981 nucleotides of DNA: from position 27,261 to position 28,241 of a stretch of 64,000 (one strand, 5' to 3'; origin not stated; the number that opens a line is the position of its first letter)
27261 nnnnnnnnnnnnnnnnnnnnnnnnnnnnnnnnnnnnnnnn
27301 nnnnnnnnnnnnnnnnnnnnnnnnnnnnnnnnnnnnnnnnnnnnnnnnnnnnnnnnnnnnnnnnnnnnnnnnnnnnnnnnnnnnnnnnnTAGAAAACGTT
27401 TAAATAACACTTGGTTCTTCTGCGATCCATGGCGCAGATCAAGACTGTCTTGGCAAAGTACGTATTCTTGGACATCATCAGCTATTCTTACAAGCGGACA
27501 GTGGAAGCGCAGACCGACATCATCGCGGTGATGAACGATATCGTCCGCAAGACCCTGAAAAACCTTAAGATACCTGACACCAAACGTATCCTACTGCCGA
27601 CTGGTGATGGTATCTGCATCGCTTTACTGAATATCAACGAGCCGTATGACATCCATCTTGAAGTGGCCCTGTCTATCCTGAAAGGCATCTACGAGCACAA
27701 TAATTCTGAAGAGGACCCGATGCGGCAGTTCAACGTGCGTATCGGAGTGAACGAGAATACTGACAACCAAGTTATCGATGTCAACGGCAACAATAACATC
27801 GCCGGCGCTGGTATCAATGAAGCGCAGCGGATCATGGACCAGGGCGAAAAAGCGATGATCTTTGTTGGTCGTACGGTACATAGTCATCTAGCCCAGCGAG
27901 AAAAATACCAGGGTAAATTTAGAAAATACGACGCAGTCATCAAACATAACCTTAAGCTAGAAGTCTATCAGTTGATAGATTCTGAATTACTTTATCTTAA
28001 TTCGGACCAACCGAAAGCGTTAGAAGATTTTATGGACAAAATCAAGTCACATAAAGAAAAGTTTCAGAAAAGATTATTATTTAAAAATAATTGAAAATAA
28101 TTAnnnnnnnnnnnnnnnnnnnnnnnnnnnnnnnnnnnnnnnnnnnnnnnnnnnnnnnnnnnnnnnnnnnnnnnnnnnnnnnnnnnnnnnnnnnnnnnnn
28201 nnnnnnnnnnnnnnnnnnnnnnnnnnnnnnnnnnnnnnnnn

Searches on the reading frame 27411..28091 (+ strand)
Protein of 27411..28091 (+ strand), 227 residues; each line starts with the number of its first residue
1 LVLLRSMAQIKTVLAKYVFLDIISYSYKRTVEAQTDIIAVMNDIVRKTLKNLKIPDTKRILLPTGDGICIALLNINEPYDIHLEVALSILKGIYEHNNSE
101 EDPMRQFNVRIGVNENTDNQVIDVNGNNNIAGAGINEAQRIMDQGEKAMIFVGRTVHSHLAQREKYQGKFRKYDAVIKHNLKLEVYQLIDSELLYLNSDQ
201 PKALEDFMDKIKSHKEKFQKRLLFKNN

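Call 3: search_protein_families(library=pfam, proteins=[window:27411-28091:+], max_evalue=1)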
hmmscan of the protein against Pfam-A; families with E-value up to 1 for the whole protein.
window:27411-28091:+ (227 aa): 2 families
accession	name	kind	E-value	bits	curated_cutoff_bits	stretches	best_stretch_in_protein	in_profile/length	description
PF00211.25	Guanylate_cyc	-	0.00011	22.3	21.9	1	19-188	13-181/183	Adenylate and Guanylate cyclase catalytic domain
PF21267.3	UBAP-1_UBA2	-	0.032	14.5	27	1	193-208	22-37/39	Ubiquitin-associated protein 1, UBA2 domain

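Call 4: search_protein_families(library=ncbifam, proteins=[window:27411-28091:+], max_evalue=1)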
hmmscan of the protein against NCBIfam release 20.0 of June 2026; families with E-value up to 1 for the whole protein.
window:27411-28091:+ (227 aa): 0 families

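Call 5: search_protein_families(library=padloc, proteins=[window:27411-28091:+], max_evalue=1)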
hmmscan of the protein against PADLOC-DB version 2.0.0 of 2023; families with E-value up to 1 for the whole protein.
window:27411-28091:+ (227 aa): 0 families

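Call 6: find_homologous_proteins(query=window:27411-28091:+, max_evalue=0.001)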
Query window:27411-28091:+ (227 aa): 267 proteins with E <= 0.001 among 388 candidates; the best 120 are listed.
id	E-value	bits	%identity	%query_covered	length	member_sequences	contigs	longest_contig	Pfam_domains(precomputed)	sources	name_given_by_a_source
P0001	3.6e-139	479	100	97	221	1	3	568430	-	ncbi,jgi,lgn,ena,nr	ncbi:hypothetical protein COV20_05350 [Candidatus Woesearchaeota archaeon CG10_big_fil_rev_8_21_14_0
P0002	3.5e-80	287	61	94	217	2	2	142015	-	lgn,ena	-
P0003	2.2e-79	284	61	95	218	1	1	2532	PF00211.26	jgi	jgi:class 3 adenylate cyclase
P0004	5.2e-77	276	59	93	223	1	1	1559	PF00211.26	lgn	-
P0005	5.8e-77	276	61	94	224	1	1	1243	PF00211.26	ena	-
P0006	5.3e-73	263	57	95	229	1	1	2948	PF00211.26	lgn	-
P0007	1.3e-72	262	57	91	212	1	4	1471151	PF00211.26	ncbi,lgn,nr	ncbi:hypothetical protein HYV86_06370 [Candidatus Woesearchaeota archaeon]|nr:hypothetical protein [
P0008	1.8e-72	261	56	93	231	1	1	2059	PF00211.26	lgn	-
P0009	3.5e-72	261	56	93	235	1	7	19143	PF00211.26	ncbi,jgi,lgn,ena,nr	ncbi:MAG TPA: adenylate/guanylate cyclase domain-containing protein [Candidatus Nanoarchaeia archaeo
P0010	7.7e-72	259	59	89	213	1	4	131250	PF00211.26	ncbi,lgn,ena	-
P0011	2.9e-71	257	54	97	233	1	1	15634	PF00211.26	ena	-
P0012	3.5e-71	257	55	93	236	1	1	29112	-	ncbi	-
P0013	1.9e-70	255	61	83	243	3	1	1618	PF00211.26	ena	-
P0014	2.5e-70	254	55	94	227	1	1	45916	PF00211.26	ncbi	-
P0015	6.6e-70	253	54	96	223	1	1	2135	PF00211.26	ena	-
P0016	3.2e-69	251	56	91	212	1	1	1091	PF00211.26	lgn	-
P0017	5.6e-68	247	61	81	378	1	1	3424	PF00211.26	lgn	-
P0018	1.1e-67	246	54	88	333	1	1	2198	PF00211.26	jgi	jgi:class 3 adenylate cyclase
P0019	5.6e-65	237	58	85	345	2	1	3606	PF00211.26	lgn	-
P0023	2.8e-61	225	55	85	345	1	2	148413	PF00211.26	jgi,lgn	jgi:class 3 adenylate cyclase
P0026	3.0e-60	222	51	89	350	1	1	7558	PF00211.26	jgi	jgi:class 3 adenylate cyclase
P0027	6.4e-59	217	49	96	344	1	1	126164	PF00211.26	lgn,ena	-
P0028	6.5e-59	217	51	92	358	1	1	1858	PF00211.26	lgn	-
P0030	1.2e-58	216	49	87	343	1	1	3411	PF00211.26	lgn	-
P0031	1.2e-58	216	52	87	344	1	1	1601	PF00211.26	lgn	-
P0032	2.3e-58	215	53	86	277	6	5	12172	PF00211.26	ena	-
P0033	3.3e-58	215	53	88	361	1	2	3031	PF00211.26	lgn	-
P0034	3.6e-58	215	47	96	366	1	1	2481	PF00211.26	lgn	-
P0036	4.7e-58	214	52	87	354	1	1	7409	PF00211.26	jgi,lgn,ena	-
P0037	4.9e-58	214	51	87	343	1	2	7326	PF00211.26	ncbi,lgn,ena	-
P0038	6.3e-58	214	52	88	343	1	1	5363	PF00211.26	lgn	-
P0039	7.5e-58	214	52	87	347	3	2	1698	PF00211.26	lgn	-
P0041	7.9e-58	214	46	98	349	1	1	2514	PF00211.26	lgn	-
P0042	8.2e-58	214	50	89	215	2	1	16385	PF00211.26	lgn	-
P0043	1.1e-57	213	51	87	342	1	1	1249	PF00211.26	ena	-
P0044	1.6e-57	213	49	87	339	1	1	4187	PF00211.26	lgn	-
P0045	1.8e-57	212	50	88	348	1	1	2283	PF00211.26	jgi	-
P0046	1.9e-57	212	49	88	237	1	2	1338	PF00211.26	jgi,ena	jgi:class 3 adenylate cyclase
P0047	2.1e-57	212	49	87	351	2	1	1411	PF00211.26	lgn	-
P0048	3.0e-57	212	55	86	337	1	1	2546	PF00211.26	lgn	-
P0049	3.1e-57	212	50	88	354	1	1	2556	PF00211.26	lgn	-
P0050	3.8e-57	211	54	81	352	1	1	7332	PF00211.26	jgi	jgi:class 3 adenylate cyclase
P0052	4.9e-57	211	51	88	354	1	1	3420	PF00211.26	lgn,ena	-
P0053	5.3e-57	211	48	87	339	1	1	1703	PF00211.26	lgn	-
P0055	8.1e-57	210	52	89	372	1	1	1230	PF00211.26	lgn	-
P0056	1.4e-56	210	50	88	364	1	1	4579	PF00211.26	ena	-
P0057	1.6e-56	209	53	84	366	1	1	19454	PF00211.26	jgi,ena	-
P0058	1.6e-56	209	46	94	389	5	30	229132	PF00211.26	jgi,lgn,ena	jgi:class 3 adenylate cyclase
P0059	1.7e-56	209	55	80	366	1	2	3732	PF00211.26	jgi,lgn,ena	-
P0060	1.8e-56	209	51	87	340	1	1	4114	PF00211.26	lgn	-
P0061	2.7e-56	209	53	81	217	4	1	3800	PF00211.26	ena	-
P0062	2.8e-56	209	52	81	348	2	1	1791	PF00211.26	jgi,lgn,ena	-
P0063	3.2e-56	208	52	87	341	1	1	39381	PF00211.26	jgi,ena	-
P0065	4.4e-56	208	49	91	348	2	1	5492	PF00211.26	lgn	-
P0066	5.6e-56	208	52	88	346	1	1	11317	PF00211.26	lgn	-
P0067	5.7e-56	208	49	88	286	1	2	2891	PF00211.26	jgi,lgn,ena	jgi:hypothetical protein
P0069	9.7e-56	207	50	86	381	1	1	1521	PF00211.26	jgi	jgi:hypothetical protein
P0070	1.4e-55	206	50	88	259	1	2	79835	PF00211.26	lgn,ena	-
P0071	1.5e-55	206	52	86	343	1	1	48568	PF00211.26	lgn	-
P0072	1.6e-55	206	50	87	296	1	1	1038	PF00211.26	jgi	jgi:class 3 adenylate cyclase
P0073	1.8e-55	206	52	81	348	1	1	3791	PF00211.26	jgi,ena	-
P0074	2.8e-55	205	51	81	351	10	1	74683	PF00211.26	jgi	-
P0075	5.0e-55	204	45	96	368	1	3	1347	PF00211.26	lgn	-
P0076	6.2e-55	204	50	86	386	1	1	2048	PF00211.26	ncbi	-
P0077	8.1e-55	204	49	84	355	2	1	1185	PF00211.26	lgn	-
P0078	8.5e-55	204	50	87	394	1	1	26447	PF00211.26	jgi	jgi:class 3 adenylate cyclase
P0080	9.2e-55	204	49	88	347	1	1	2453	PF00211.26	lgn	-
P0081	1.0e-54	203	48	87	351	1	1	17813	PF00211.26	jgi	jgi:class 3 adenylate cyclase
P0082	1.0e-54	203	51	88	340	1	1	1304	PF00211.26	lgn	-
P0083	1.1e-54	203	47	88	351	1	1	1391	PF00211.26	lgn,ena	-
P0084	1.1e-54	203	49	81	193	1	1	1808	PF00211.26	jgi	jgi:class 3 adenylate cyclase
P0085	1.3e-54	203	48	86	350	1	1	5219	PF00211.26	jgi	-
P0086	2.0e-54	203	49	88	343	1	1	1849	PF00211.26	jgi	jgi:class 3 adenylate cyclase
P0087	2.3e-54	202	47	88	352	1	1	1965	PF00211.26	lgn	-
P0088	3.0e-54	202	51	81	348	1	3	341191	PF00211.26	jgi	jgi:hypothetical protein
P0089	3.7e-54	202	52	84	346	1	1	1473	PF00211.26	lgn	-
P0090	4.0e-54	202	49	84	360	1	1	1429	PF00211.26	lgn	-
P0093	4.9e-54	201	51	81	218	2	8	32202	PF00211.26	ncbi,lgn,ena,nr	ncbi:MAG: hypothetical protein JW923_09520 [Spirochaetales bacterium]|nr:hypothetical protein [Spiro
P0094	7.5e-54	201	50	83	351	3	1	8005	PF00211.26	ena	-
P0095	7.9e-54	201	50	86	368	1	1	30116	PF00211.26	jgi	jgi:class 3 adenylate cyclase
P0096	1.0e-53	200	51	86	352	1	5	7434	PF00211.26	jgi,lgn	jgi:class 3 adenylate cyclase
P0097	1.3e-53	200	51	80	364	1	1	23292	PF00211.26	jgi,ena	-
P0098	1.6e-53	200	51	84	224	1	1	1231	PF00211.26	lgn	-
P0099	1.8e-53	199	50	85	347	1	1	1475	PF00211.26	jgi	jgi:class 3 adenylate cyclase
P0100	2.0e-53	199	47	88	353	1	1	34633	PF00211.26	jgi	jgi:class 3 adenylate cyclase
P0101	2.1e-53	199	46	92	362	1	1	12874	PF00211.26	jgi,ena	jgi:class 3 adenylate cyclase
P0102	2.2e-53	199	48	84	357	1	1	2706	PF00211.26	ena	-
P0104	3.3e-53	199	48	85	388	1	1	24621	PF00211.26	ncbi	-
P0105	3.6e-53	198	51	83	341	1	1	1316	PF00211.26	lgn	-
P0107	4.9e-53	198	50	81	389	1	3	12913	PF00211.26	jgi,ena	jgi:class 3 adenylate cyclase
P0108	5.2e-53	198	49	81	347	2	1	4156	PF00211.26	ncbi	-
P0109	6.2e-53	198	49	86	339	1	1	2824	PF00211.26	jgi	-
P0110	7.1e-53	197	46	88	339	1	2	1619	PF00211.26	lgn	-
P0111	9.9e-53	197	53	81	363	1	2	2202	PF00211.26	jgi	jgi:class 3 adenylate cyclase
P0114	1.6e-52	196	48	94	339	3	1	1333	PF00211.26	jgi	-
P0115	1.7e-52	196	46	93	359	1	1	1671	PF00211.26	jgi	-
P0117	2.1e-52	196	48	88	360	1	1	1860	PF00211.26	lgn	-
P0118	2.2e-52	196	46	86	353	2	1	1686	PF00211.26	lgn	-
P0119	2.5e-52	196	50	88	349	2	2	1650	PF00211.26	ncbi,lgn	-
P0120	2.6e-52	196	48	81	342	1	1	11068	PF00211.26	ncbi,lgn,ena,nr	ncbi:MAG: hypothetical protein LAP13_20480 [Acidobacteriia bacterium]|nr:hypothetical protein [Terri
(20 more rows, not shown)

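Call 7: search_solved_structures(query=window:27411-28091:+, max_evalue=10, show_alignments=3)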
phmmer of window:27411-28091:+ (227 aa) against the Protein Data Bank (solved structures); distinct sequences matched with E-value up to 10: 0.

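Call 10: find_encoding_contigs(protein=P0007, flank=6000, max_places=2)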
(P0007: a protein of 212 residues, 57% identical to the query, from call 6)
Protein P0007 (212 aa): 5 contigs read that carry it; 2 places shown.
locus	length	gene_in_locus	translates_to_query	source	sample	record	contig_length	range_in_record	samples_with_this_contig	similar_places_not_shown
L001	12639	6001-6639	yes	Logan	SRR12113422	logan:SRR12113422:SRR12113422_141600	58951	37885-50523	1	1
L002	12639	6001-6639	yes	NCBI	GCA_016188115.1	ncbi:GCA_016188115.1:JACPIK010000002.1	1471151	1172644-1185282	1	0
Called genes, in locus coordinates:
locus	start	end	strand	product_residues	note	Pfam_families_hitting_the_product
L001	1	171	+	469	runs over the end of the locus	PF01751:Toprim (faint), PF13155:Toprim_2 (faint), PF13662:Toprim_4 (weak)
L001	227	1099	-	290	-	PF01207:Dus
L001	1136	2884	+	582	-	PF04055:Radical_SAM (faint), PF08497:Radical_SAM_N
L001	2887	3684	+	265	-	-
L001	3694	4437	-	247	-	PF00106:adh_short, PF08659:KR, PF13561:adh_short_C2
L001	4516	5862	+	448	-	PF01935:DUF87, PF05707:Zot (faint)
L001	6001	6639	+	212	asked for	PF00211:Guanylate_cyc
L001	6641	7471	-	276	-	PF01513:NAD_kinase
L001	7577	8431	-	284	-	PF01435:Peptidase_M48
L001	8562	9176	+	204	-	-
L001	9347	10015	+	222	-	-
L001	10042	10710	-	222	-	-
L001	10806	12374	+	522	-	PF00303:Thymidylat_synt, PF14251:PterinBD-DUF4346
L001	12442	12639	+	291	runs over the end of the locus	PF01944:SpoIIM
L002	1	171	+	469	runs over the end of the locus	PF01751:Toprim (faint), PF13155:Toprim_2 (faint), PF13662:Toprim_4 (weak)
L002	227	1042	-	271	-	PF01207:Dus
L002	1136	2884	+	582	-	PF04055:Radical_SAM (faint), PF08497:Radical_SAM_N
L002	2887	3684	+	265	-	-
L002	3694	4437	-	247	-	PF00106:adh_short, PF08659:KR, PF13561:adh_short_C2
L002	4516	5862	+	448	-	PF01935:DUF87, PF05707:Zot (faint)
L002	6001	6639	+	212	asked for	PF00211:Guanylate_cyc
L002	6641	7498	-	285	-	PF01513:NAD_kinase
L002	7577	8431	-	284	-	PF01435:Peptidase_M48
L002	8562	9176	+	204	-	-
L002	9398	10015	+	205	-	-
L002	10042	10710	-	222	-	-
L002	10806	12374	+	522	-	PF00303:Thymidylat_synt, PF14251:PterinBD-DUF4346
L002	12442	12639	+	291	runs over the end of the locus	PF01944:SpoIIM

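Call 11: find_encoding_contigs(protein=P0058, flank=6000, max_places=3)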
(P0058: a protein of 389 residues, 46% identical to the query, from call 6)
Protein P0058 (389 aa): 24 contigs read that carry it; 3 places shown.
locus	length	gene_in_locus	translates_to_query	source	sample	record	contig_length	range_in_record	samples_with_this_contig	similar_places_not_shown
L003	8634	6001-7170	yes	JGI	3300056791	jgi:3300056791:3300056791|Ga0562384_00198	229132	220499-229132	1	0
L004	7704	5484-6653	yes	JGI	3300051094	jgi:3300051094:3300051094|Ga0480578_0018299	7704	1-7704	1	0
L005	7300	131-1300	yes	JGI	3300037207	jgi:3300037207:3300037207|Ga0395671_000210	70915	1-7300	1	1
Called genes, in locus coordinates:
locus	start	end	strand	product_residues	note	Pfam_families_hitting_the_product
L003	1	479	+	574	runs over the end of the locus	PF00111:Fer2, PF17651:Raco_middle, PF14574:RACo_C_ter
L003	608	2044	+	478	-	PF02878:PGM_PMM_I, PF02879:PGM_PMM_II, PF02880:PGM_PMM_III, PF00408:PGM_PMM_IV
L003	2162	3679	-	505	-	PF00884:Sulfatase, PF01663:Phosphodiest (faint), PF16347:SGSH_C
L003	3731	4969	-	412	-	PF00579:tRNA-synt_1b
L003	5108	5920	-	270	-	PF13340:DUF4096, PF01609:DDE_Tnp_1, PF13612:DDE_Tnp_1_3 (weak), PF13586:DDE_Tnp_1_2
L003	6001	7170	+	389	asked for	PF00211:Guanylate_cyc (weak)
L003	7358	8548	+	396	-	PF00155:Aminotran_1_2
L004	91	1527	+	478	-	PF02878:PGM_PMM_I, PF02879:PGM_PMM_II, PF02880:PGM_PMM_III, PF00408:PGM_PMM_IV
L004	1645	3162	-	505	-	PF00884:Sulfatase, PF01663:Phosphodiest (faint), PF16347:SGSH_C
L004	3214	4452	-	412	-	PF00579:tRNA-synt_1b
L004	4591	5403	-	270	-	PF13340:DUF4096, PF01609:DDE_Tnp_1, PF13612:DDE_Tnp_1_3 (weak), PF13586:DDE_Tnp_1_2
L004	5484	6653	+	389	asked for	PF00211:Guanylate_cyc (weak)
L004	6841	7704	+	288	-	?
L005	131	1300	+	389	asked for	PF00211:Guanylate_cyc (weak)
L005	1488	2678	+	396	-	PF00155:Aminotran_1_2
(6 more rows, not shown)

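Call 14: find_related_loci(query=A1, collection=genome_contigs, flank=7000)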
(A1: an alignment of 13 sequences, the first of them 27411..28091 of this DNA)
Query A1 (227 aa) in genome_contigs; peptide patterns used: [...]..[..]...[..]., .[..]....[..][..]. (x = any residue, [..] = any of these).
90 stretches matched a pattern; 66 encode a relative of the query (tblastn E <= 1e-3); 66 distinct loci.
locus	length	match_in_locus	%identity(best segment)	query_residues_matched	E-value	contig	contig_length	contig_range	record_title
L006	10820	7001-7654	59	5-222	4e-86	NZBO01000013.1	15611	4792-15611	MAG: archaeon isolate ARS1334 81126, whole genome shotgun sequence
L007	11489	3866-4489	58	11-220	4e-79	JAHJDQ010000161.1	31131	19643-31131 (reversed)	MAG: Nanoarchaeota archaeon isolate Modern_marine.mb.67 Modern_marine.mb.67_k141_2095536, whole genome shotgun sequence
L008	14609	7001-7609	59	11-213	3e-78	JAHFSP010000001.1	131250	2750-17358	MAG: Candidatus Woesearchaeota archaeon isolate nzgw60 NODE_67_length_131251_cov_5.225562, whole genome shotgun sequence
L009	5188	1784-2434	52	5-222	2e-77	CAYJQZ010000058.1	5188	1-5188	MAG TPA_asm: Candidatus Woesearchaeota archaeon isolate ERP125453_co1_329 genome assembly, contig: NODE_21527_length_518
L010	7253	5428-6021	51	7-204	3e-65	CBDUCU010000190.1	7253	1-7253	MAG TPA_asm: uncultured bacterium isolate ERR2431955_concoct_83 genome assembly, contig: ERZ23878311.8270, whole genome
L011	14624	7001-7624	48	9-220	5e-65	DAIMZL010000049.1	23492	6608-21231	MAG TPA_asm: Melioribacteraceae bacterium isolate CTOTU7585 NODE_3587_length_23492_cov_29.367752, whole genome shotgun s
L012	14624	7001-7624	48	9-220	1e-64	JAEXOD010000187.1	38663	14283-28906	MAG: Bacteroidetes bacterium isolate OH_HBrB_124 k127_2113148, whole genome shotgun sequence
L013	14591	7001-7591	49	7-203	8e-64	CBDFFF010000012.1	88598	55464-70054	MAG: Abditibacterium sp. isolate fe9fba55-339d-4547-813a-2ef718579e7a genome assembly, contig: contig_12, whole genome s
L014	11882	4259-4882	47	9-220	3e-63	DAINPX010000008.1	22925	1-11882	MAG TPA_asm: Melioribacteraceae bacterium isolate CTOTU18571 NODE_2069_length_22925_cov_7.225404, whole genome shotgun s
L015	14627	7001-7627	48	8-220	8e-63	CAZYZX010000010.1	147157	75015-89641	MAG TPA_asm: uncultured Melioribacteraceae bacterium isolate binchicken_co135_200 genome assembly, contig: NODE_239_leng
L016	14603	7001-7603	49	6-206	1e-61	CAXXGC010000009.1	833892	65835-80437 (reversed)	MAG: Melioribacteraceae bacterium isolate c2877395-3ee6-4dac-bee1-9ee563c4f95a genome assembly, contig: contig_9, whole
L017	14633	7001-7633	47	3-217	4e-61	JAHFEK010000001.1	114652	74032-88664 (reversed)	MAG: Nitrospinales bacterium isolate nzgw267 NODE_208_length_114653_cov_4.017436, whole genome shotgun sequence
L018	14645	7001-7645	45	6-224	5e-61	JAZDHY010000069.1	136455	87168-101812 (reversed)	MAG: bacterium isolate MEGAHIT-group-0.373 k141_19720779, whole genome shotgun sequence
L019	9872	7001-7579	48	13-205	8e-61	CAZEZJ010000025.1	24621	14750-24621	MAG TPA_asm: uncultured Blastocatellaceae bacterium isolate binchicken_co174_37 genome assembly, contig: NODE_281_length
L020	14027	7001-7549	52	7-189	2e-60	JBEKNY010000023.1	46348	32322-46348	MAG: Terracidiphilus sp. isolate SPRUCE 428 SPRUCE_428_23, whole genome shotgun sequence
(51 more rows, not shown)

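Call 32: predict_structure(alignment_id=A2)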
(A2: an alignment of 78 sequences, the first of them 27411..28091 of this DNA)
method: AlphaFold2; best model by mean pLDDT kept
length: 227 residues; sequences in the alignment: 78
mean_pLDDT: 95.1   pTM: 0.88
mean pLDDT of the five models: 95.1, 94.5, 94.2, 94.2, 93.8
residues with pLDDT >= 90: 198; 70-90: 23; 50-70: 6; < 50: 0
segments of 3 or more residues with pLDDT < 50: none
pLDDT, mean of each block of 10 residues (from residue 1): 72 98 98 98 98 98 97 98 99 99 98 98 96 97 97 98 98 93 97 98 86 90 81
secondary structure, 60 per line:
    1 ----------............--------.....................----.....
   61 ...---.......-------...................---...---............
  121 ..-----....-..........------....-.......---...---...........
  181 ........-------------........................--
elements in order: E11-22 H31-51 E59-63 E67-73 H81-99 E109-122 E128-131 H133-142 E149-152 H154-160 E170-177 E181-188 H202-225

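Call 34: fold_search(model_id=the predicted structure, library=pdb)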
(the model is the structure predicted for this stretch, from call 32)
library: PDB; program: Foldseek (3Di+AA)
matches with E <= 10: 1248; with E <= 0.001: 183
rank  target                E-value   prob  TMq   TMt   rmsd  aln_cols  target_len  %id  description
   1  3et6_A                2.7e-10  1.00  0.61  0.74   3.7       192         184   16  The crystal structure of the catalytic domain of a eukaryotic guanylate cyclase (released 2008-10-14)
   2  5oyh_E                5.2e-10  1.00  0.58  0.71   3.6       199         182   18  crystal structure of the catalytic core of a rhodopsin-guanylyl cyclase with converted specificity in complex with ATP (released 2018-06-06)
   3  5oyh_D                5.5e-10  1.00  0.61  0.73   3.7       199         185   17  crystal structure of the catalytic core of a rhodopsin-guanylyl cyclase with converted specificity in complex with ATP (released 2018-06-06)
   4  5oyh_B                5.8e-10  1.00  0.59  0.71   3.7       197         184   18  crystal structure of the catalytic core of a rhodopsin-guanylyl cyclase with converted specificity in complex with ATP (released 2018-06-06)
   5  5oyh_M                7.3e-10  1.00  0.60  0.74   3.5       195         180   16  crystal structure of the catalytic core of a rhodopsin-guanylyl cyclase with converted specificity in complex with ATP (released 2018-06-06)
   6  3et6_B                8.2e-10  1.00  0.59  0.71   4.5       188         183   14  The crystal structure of the catalytic domain of a eukaryotic guanylate cyclase (released 2008-10-14)
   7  5oyh_O                9.2e-10  1.00  0.57  0.71   3.6       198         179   18  crystal structure of the catalytic core of a rhodopsin-guanylyl cyclase with converted specificity in complex with ATP (released 2018-06-06)
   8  5oyh_A                9.7e-10  1.00  0.58  0.70   3.8       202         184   18  crystal structure of the catalytic core of a rhodopsin-guanylyl cyclase with converted specificity in complex with ATP (released 2018-06-06)
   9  5oyh_N                1.1e-09  1.00  0.58  0.70   3.8       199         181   18  crystal structure of the catalytic core of a rhodopsin-guanylyl cyclase with converted specificity in complex with ATP (released 2018-06-06)
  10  1wc0_B                1.3e-09  1.00  0.63  0.72   3.5       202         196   11  Soluble adenylyl cyclase CyaC from S. platensis in complex with alpha, beta-methylene-ATP (released 2004-12-20)
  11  5oyh_K                1.5e-09  1.00  0.58  0.70   3.7       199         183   18  crystal structure of the catalytic core of a rhodopsin-guanylyl cyclase with converted specificity in complex with ATP (released 2018-06-06)
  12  6sir_A                2.0e-09  1.00  0.58  0.71   3.6       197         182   18  Crystal structure of the guanylate cyclase domain of RhGC from Catenaria anguillulae in complex with GTP (released 2019-12-18)
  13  1wc1_A                2.2e-09  1.00  0.65  0.74   3.1       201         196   11  Soluble adenylyl cyclase CyaC from S. platensis in complex with Rp- ATPalphaS (released 2004-12-20)
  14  1wc1_B                2.3e-09  1.00  0.65  0.75   3.1       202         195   11  Soluble adenylyl cyclase CyaC from S. platensis in complex with Rp- ATPalphaS (released 2004-12-20)
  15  5oyh_P                2.3e-09  1.00  0.55  0.68   4.3       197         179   18  crystal structure of the catalytic core of a rhodopsin-guanylyl cyclase with converted specificity in complex with ATP (released 2018-06-06)
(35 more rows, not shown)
